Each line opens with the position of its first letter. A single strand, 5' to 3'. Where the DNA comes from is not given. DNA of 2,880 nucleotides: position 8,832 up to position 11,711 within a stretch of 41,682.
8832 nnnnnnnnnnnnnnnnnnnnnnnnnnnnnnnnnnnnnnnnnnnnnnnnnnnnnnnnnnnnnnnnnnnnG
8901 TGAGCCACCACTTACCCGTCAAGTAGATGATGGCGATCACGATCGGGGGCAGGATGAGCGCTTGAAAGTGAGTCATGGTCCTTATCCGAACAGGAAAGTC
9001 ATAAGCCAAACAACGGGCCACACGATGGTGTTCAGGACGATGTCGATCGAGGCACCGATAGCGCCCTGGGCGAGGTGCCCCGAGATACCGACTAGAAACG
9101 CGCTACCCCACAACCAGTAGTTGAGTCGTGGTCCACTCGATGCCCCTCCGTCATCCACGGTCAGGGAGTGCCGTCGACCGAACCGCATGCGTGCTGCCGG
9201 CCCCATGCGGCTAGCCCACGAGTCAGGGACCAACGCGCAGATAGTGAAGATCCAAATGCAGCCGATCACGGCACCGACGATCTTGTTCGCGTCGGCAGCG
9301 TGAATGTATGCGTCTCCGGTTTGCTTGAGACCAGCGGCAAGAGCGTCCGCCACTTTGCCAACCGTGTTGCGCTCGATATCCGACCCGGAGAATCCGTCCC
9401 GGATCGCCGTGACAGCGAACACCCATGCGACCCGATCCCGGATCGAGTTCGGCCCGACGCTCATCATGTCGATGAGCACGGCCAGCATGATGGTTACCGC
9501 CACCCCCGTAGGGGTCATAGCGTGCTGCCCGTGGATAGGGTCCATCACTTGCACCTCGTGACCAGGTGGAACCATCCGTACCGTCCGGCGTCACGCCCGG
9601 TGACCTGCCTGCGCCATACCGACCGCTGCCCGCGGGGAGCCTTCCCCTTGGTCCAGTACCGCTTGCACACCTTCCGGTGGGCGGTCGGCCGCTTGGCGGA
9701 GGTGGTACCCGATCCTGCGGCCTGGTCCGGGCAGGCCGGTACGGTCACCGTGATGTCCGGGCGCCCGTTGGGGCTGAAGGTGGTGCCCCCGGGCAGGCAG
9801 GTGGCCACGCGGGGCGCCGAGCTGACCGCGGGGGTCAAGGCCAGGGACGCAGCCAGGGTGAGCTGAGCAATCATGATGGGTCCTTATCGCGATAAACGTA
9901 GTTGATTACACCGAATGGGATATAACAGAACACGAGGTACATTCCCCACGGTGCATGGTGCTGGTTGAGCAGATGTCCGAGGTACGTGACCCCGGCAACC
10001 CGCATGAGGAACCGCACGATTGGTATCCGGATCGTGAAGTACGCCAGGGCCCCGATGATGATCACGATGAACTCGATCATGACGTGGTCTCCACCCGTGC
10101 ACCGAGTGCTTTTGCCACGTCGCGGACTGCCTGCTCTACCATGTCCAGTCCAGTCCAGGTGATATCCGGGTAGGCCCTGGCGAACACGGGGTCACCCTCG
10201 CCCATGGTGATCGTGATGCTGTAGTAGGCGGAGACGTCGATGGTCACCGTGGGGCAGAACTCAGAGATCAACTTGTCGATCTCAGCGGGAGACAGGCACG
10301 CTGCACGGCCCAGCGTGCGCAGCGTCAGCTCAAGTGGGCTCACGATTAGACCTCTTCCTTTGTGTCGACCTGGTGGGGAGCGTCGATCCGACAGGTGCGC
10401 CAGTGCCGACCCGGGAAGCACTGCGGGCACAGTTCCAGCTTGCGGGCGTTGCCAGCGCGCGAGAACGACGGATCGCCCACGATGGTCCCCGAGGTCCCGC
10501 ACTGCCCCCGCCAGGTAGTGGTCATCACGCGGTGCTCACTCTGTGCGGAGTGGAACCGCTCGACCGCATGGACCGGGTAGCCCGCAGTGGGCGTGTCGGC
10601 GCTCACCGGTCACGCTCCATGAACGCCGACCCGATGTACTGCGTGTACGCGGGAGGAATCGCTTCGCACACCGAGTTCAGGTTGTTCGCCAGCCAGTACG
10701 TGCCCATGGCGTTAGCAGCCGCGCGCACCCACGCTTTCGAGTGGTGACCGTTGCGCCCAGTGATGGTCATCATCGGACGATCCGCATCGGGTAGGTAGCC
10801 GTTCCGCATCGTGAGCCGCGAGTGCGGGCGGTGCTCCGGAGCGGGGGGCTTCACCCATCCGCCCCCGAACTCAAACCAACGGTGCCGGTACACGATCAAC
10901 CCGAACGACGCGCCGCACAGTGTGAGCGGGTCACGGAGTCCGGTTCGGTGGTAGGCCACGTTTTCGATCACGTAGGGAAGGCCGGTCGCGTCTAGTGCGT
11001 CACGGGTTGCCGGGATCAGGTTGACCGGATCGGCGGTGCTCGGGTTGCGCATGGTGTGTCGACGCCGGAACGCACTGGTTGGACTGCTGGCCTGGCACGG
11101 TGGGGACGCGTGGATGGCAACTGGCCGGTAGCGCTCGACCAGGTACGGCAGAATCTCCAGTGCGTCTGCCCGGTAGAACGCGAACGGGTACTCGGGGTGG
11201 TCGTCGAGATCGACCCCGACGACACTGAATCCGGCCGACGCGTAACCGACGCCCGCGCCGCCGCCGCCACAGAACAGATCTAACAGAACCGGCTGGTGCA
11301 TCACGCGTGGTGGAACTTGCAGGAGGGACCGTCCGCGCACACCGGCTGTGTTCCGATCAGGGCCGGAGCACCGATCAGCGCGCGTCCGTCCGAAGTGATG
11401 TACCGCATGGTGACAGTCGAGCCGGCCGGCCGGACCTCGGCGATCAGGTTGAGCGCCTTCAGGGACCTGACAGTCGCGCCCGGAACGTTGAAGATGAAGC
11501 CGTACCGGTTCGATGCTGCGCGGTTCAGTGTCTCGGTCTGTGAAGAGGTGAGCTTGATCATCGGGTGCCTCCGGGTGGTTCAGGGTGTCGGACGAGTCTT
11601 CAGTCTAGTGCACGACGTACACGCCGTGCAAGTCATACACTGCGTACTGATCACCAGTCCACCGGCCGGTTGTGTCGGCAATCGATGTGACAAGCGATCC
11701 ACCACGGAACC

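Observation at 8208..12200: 4-kb reverse-oriented, own-promoter cassette inserted between the large terminase and the portal gene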

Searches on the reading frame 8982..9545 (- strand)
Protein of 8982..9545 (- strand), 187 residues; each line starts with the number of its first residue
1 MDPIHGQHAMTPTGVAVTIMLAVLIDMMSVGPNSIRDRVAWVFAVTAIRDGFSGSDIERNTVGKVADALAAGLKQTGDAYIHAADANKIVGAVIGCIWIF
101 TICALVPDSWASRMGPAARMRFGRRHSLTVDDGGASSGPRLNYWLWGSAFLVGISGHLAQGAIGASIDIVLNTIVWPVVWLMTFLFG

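Call 9: search_protein_families(library=pfam, max_evalue=1, proteins=[window:8985-9545:-])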
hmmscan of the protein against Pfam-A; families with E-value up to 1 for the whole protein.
seq(187 aa): 0 families

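Call 10: search_protein_families(library=phrogs, max_evalue=0.1, proteins=[window:8985-9545:-])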
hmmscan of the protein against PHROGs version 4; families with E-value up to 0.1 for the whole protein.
seq(187 aa): 1 family
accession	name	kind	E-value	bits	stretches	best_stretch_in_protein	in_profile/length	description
phrog_8236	-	unknown function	0.027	15.6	1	13-64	19-66/81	-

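Call 25: find_encoding_contigs(protein=window:8982-9545:-, flank=10000, max_places=6)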
Protein window:8982-9545:- (187 aa): 7 contigs read that carry it; 5 places shown.
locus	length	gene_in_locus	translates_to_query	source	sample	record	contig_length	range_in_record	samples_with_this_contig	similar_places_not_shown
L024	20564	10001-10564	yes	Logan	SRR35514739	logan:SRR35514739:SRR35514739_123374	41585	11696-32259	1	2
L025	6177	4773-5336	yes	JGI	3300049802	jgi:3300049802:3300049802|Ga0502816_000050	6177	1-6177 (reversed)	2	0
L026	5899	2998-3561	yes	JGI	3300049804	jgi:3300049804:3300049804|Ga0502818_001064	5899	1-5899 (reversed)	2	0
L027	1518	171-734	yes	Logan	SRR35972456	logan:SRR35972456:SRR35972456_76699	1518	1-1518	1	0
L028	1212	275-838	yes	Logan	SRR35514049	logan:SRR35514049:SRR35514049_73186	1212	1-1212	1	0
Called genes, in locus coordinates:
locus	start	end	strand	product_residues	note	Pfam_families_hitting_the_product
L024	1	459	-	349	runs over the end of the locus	-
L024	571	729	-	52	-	-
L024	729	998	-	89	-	-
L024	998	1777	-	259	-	PF13385:Laminin_G_3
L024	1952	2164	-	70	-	-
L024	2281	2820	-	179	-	-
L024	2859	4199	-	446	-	PF05065:Phage_capsid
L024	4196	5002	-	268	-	PF00574:CLP_protease, PF01972:SDH_protease (weak), PF25145:NfeD1b_N (weak)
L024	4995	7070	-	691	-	PF04860:Phage_portal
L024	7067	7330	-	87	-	-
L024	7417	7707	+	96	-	-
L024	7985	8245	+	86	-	-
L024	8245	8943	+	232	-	-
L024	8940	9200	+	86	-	-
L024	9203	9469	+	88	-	-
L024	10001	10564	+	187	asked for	-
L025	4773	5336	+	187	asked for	-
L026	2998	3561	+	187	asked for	-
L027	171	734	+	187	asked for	-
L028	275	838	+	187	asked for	-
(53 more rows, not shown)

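Call 44: search_protein_families(library=padloc, max_evalue=0.1, proteins=[window:8982-9545:-])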
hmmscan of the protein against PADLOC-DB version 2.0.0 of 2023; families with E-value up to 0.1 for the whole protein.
window:8982-9545:- (187 aa): 0 families

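Call 85: predict_structure(alignment_id=A3)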
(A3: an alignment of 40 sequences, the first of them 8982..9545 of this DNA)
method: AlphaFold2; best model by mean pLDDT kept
length: 187 residues; sequences in the alignment: 40
mean_pLDDT: 88.3   pTM: 0.83
mean pLDDT of the five models: 88.3, 87.6, 87.3, 87.1, 86.8
residues with pLDDT >= 90: 130; 70-90: 35; 50-70: 18; < 50: 4
segments of 3 or more residues with pLDDT < 50: none
pLDDT, mean of each block of 10 residues (from residue 1): 68 96 92 92 97 91 91 91 90 95 94 91 62 62 94 91 94 96 93
secondary structure, 60 per line:
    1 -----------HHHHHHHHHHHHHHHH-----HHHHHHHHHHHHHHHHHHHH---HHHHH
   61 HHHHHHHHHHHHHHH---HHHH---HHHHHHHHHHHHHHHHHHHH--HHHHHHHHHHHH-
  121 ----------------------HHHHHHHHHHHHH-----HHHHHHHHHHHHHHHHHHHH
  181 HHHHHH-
elements in order: H12-27 H33-52 H56-75 H79-82 H86-105 H108-119 H143-155 H161-186

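Call 87: fold_search(model_id=the predicted structure, library=pdb)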
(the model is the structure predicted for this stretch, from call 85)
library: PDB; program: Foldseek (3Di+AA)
matches with E <= 10: 68; with E <= 0.001: 0
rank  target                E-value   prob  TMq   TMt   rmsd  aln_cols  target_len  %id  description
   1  2oer_A                7.6e-01  0.35  0.27  0.28  13.8       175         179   12  Probable Transcriptional Regulator from Pseudomonas aeruginosa (released 2007-01-30)
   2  7voj_A                2.2e+00  0.07  0.17  0.11  14.5       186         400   13  Al-bound structure of the AtALMT1 mutant M60A (released 2021-12-01)
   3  9jlc_R                2.6e+00  0.06  0.19  0.15  12.9       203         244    9  Cryo-EM structure of MAS1-Gi Complex with AVE 0991 (released 2025-09-24)
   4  8fed_I                3.2e+00  0.05  0.19  0.16  15.4       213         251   15  Structure of Mce1-LucB complex from Mycobacterium smegmatis (Map1) (released 2023-02-22)
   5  7smp_A                3.2e+00  0.03  0.15  0.05  17.0       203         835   11  CryoEM structure of NKCC1 Bu-I (released 2022-09-28)
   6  3ez3_C                3.4e+00  0.03  0.15  0.10  20.2       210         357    8  Crystal Structure of Plasmodium vivax geranylgeranylpyrophosphate synthase PVX_092040 with zoledronate and IPP bound (released 2008-12-02)
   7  7s8l_R                3.5e+00  0.03  0.17  0.14  14.0       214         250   10  CryoEM structure of Gq-coupled MRGPRX2 with peptide agonist Cortistatin-14 (released 2021-11-17)
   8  4txp_A                4.1e+00  0.08  0.22  0.24  11.9       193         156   14  Crystal structure of LIP5 N-terminal domain (released 2015-02-11)
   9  7vv3_R                4.3e+00  0.04  0.19  0.16  14.4       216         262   10  Cryo-EM structure of pseudoallergen receptor MRGPRX2 complex with linear cortistatin-14 (released 2021-12-01)
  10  7vv4_R                4.3e+00  0.04  0.19  0.16  14.4       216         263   10  Cryo-EM structure of pseudoallergen receptor MRGPRX2 complex with linear cortistatin-14, local (released 2021-12-01)
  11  7a27_GGG              4.3e+00  0.04  0.17  0.12  20.6       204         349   12  Structure of soluble SmhA crystal form 2 of the tripartite alpha-pore forming toxin, Smh, from Serratia marcescens. (released 2021-03-31)
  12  8vvn_D                4.3e+00  0.02  0.13  0.11  20.6       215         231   10  Cryo-EM structure of a type I ZorAB complex from Shewanella sp. strain ANA-3 (released 2025-02-05)
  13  3q7k_J                4.5e+00  0.03  0.17  0.13  19.3       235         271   11  Formate Channel FocA from Salmonella typhimurium (released 2011-04-27)
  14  4nti_A                4.5e+00  0.02  0.16  0.15  17.6       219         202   10  Crystal structure of D60N mutant of Arabidopsis ACD11 (accelerated-cell-death 11) complexed with C12 ceramide-1-phosph (released 2014-02-05)
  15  9ijm_C                4.5e+00  0.02  0.15  0.14  21.6       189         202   12  Bacterial flagellar sodium-driven stator PomA5PomB2 with 100 mM NaCl and 0.1 mM phenamil (released 2025-01-01)
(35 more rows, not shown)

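Call 97: find_related_loci(query=window:8982-9545:-, collection=viral_contigs, flank=10000)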
Query window:8982-9545:- (187 aa) in viral_contigs; peptide patterns used: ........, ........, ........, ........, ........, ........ (x = any residue, [..] = any of these).
14 stretches matched a pattern, but none encodes a relative of the query by tblastn (E <= 1e-3).

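Call 110: fold_search(model_id=the predicted structure, library=viral)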
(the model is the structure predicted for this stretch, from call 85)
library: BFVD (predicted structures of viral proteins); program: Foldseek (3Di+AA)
matches with E <= 10: 65; with E <= 0.001: 0
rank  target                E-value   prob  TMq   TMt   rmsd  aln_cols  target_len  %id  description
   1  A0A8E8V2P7            7.4e-01  0.10  0.19  0.16  24.4       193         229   14  Nonstructural protein NS3 [Mudumu virus]
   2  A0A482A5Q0            1.1e+00  0.08  0.17  0.13  25.1       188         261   11  NS3 [Japanaut virus]
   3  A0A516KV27            1.4e+00  0.06  0.19  0.17  18.6       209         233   16  Membrane protein [Microbacterium phage FuzzBuster]
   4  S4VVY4                1.6e+00  0.06  0.17  0.13  15.9       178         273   15  Uncharacterized protein [Pandoravirus dulcis]
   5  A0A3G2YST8            2.6e+00  0.07  0.23  0.20  24.6       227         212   12  Putative ORF3 protein [Genomoviridae sp.]
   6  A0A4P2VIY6            2.8e+00  0.06  0.21  0.21  16.3       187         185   10  (no name in the UniProt tables at hand)
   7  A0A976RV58            2.8e+00  0.05  0.16  0.19  20.0       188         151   13  (no name in the UniProt tables at hand)
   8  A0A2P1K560            3.0e+00  0.06  0.18  0.17  22.0       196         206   13  (no name in the UniProt tables at hand)
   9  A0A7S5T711            3.1e+00  0.04  0.17  0.18  19.7       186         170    9  (no name in the UniProt tables at hand)
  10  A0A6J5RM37            3.4e+00  0.03  0.17  0.10  22.8       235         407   11  Uncharacterized protein [uncultured Caudovirales phage]
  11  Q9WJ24                3.6e+00  0.04  0.19  0.09  14.9       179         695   11  RNA-dependent RNA polymerase, putative [Ophiostoma mitovirus 6]
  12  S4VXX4                3.9e+00  0.02  0.15  0.13  17.6       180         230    8  Uncharacterized protein [Pandoravirus salinus]
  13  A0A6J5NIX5            3.9e+00  0.02  0.16  0.05  20.5       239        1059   14  Uncharacterized protein [uncultured Caudovirales phage]
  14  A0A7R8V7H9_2          4.1e+00  0.06  0.24  0.06  16.9       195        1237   12  CP2475L CDS [African swine fever virus]
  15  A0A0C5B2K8            4.1e+00  0.03  0.17  0.09  18.5       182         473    6  BA71V-B475L [African swine fever virus]
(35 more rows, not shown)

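Call 111: search_protein_families(library=ncbifam, max_evalue=0.01, proteins=[window:8982-9545:-])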
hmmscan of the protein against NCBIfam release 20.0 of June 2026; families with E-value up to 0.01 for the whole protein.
window:8982-9545:- (187 aa): 0 families

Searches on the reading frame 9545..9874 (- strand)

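Call 9: search_protein_families(library=pfam, max_evalue=1, proteins=[window:9548-9874:-])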
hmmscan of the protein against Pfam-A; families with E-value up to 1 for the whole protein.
seq(109 aa): 1 family
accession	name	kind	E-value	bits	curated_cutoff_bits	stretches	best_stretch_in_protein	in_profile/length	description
PF16143.10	DUF4851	-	0.034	14.1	25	1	30-85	5-58/189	Domain of unknown function (DUF4851)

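Call 10: search_protein_families(library=phrogs, max_evalue=0.1, proteins=[window:9548-9874:-])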
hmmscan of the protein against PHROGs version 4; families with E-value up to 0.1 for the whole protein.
seq(109 aa): 0 families

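Call 44: search_protein_families(library=padloc, max_evalue=0.1, proteins=[window:9545-9874:-])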
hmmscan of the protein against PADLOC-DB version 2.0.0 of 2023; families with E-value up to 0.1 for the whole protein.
window:9545-9874:- (109 aa): 0 families

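Call 111: search_protein_families(library=ncbifam, max_evalue=0.01, proteins=[window:9545-9874:-])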
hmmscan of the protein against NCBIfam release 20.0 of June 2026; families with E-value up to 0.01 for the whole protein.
window:9545-9874:- (109 aa): 0 families

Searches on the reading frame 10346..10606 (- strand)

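Call 9: search_protein_families(library=pfam, max_evalue=1, proteins=[window:10349-10606:-])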
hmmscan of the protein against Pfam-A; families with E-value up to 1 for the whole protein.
seq(86 aa): 0 families

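Call 10: search_protein_families(library=phrogs, max_evalue=0.1, proteins=[window:10349-10606:-])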
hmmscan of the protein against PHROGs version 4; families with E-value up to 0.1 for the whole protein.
seq(86 aa): 1 family
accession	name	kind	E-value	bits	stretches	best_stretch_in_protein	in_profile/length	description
phrog_36831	-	unknown function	0.045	15.2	1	49-72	56-80/96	-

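Call 44: search_protein_families(library=padloc, max_evalue=0.1, proteins=[window:10346-10606:-])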
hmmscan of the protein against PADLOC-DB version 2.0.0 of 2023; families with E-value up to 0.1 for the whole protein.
window:10346-10606:- (86 aa): 0 families

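Call 111: search_protein_families(library=ncbifam, max_evalue=0.01, proteins=[window:10346-10606:-])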
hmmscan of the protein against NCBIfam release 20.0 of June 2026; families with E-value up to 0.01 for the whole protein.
window:10346-10606:- (86 aa): 0 families

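Call 119: search_protein_families(library=pfam, alignment_id=A4, max_evalue=0.01)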
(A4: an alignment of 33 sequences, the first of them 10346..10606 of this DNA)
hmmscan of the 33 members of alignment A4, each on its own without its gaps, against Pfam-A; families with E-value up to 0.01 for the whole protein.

A. member 1, window:10346-10606:- (86 aa): 0 families

B. families by the number of members that match (of 33 scanned): 2 families
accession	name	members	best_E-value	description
PF22001.1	MP31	1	0.00086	PTEN upstream open reading frame MP31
PF14447.12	Prok-RING_4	1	0.0093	Prokaryotic RING finger family 4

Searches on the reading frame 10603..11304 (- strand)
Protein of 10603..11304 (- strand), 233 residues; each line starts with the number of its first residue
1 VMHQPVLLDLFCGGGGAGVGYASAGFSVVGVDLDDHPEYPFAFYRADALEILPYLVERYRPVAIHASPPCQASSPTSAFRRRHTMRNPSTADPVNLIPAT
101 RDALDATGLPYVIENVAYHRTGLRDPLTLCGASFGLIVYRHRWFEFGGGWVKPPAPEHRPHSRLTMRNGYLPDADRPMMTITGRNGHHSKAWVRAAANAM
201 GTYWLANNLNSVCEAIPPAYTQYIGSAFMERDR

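Call 9: search_protein_families(library=pfam, max_evalue=1, proteins=[window:10606-11304:-])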
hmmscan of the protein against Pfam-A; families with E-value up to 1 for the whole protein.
seq(233 aa): 1 family
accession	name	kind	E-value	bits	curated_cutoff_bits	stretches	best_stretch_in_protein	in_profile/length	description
PF09445.16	Methyltransf_15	-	0.0028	17.7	22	1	6-35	3-32/165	RNA cap guanine-N2 methyltransferase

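Call 10: search_protein_families(library=phrogs, max_evalue=0.1, proteins=[window:10606-11304:-])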
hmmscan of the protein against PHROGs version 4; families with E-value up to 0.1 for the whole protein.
seq(233 aa): 4 families
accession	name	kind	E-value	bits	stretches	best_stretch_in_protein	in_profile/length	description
phrog_363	-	other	1.2e-29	104.5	1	1-232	50-218/327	DNA methyltransferase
phrog_757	-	other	2.9e-05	24.3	1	1-173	11-188/247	DNA methyltransferase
phrog_5999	-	other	3e-05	25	1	6-36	4-34/109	DNA methyltransferase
phrog_116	-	other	0.00035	20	1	1-72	204-282/779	DNA methyltransferase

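Call 52: search_solved_structures(query=window:10603-11304:-, max_evalue=0.01, show_alignments=1)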
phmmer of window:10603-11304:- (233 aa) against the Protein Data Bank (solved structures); distinct sequences matched with E-value up to 0.01: 0.

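Call 111: search_protein_families(library=ncbifam, max_evalue=0.01, proteins=[window:10603-11304:-])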
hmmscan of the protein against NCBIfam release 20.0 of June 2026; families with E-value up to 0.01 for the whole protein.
window:10603-11304:- (233 aa): 0 families

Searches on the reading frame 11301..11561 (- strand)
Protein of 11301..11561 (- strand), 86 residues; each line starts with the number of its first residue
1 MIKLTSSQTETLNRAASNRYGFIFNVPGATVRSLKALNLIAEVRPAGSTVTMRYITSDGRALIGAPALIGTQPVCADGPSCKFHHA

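Call 9: search_protein_families(library=pfam, max_evalue=1, proteins=[window:11304-11561:-])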
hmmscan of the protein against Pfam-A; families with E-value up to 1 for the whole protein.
seq(86 aa): 2 families
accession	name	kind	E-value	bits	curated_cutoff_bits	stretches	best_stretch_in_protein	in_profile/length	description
PF00642.30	zf-CCCH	-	0.072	13.5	20.5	1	75-85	15-25/27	Zinc finger C-x8-C-x5-C-x3-H type (and similar)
PF14608.12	zf-CCCH_2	-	0.075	14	25.8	1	73-86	6-19/19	RNA-binding, Nab2-type zinc finger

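Call 10: search_protein_families(library=phrogs, max_evalue=0.1, proteins=[window:11304-11561:-])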
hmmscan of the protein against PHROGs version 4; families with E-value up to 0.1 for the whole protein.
seq(86 aa): 0 families

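Call 44: search_protein_families(library=padloc, max_evalue=0.1, proteins=[window:11301-11561:-])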
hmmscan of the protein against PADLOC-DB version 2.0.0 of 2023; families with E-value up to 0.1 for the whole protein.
window:11301-11561:- (86 aa): 0 families

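Call 111: search_protein_families(library=ncbifam, max_evalue=0.01, proteins=[window:11301-11561:-])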
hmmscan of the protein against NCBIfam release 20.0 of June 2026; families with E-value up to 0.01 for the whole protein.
window:11301-11561:- (86 aa): 0 families
